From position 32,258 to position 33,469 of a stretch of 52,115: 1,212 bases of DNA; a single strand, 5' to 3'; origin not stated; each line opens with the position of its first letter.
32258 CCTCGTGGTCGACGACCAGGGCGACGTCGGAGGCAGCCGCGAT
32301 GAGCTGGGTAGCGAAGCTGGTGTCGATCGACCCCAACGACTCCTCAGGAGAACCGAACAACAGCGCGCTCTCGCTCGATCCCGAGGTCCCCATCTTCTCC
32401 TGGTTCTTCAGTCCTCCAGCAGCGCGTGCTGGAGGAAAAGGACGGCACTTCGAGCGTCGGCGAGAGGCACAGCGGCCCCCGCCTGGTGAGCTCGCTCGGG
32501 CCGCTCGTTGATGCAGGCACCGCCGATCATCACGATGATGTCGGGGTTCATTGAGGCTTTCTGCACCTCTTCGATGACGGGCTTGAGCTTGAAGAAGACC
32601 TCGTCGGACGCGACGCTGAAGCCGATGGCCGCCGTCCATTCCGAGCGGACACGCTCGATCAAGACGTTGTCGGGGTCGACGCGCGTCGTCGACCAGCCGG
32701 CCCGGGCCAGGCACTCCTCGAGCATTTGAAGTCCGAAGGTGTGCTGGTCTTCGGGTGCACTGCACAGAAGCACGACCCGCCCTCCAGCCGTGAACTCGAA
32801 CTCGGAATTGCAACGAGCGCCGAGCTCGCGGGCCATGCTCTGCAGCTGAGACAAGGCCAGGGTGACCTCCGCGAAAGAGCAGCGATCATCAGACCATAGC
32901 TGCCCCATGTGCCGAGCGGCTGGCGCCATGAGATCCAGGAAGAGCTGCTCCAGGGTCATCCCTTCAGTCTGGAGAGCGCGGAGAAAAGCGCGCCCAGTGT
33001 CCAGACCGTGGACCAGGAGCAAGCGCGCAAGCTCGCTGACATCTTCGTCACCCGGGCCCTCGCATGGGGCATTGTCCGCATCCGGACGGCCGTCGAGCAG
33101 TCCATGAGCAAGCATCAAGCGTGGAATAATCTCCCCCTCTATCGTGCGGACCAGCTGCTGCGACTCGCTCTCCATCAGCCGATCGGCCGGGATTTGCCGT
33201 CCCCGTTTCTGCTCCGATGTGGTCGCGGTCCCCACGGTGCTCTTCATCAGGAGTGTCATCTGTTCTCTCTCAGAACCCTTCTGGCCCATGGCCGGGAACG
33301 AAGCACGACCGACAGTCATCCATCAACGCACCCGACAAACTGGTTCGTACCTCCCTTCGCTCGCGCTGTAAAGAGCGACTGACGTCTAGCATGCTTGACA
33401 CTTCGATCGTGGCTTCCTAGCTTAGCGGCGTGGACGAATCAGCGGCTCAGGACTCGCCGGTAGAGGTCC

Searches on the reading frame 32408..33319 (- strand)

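Call 48: search_protein_families(library=pfam, proteins=[window:32408-33319:-], max_evalue=0.0001)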
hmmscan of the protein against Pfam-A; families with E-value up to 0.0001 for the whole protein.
window:32408-33319:- (303 aa): 1 family
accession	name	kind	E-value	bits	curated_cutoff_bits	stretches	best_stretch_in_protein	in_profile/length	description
PF02310.24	B12-binding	-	1.7e-11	44.5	32.1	1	183-284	3-108/121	B12 binding domain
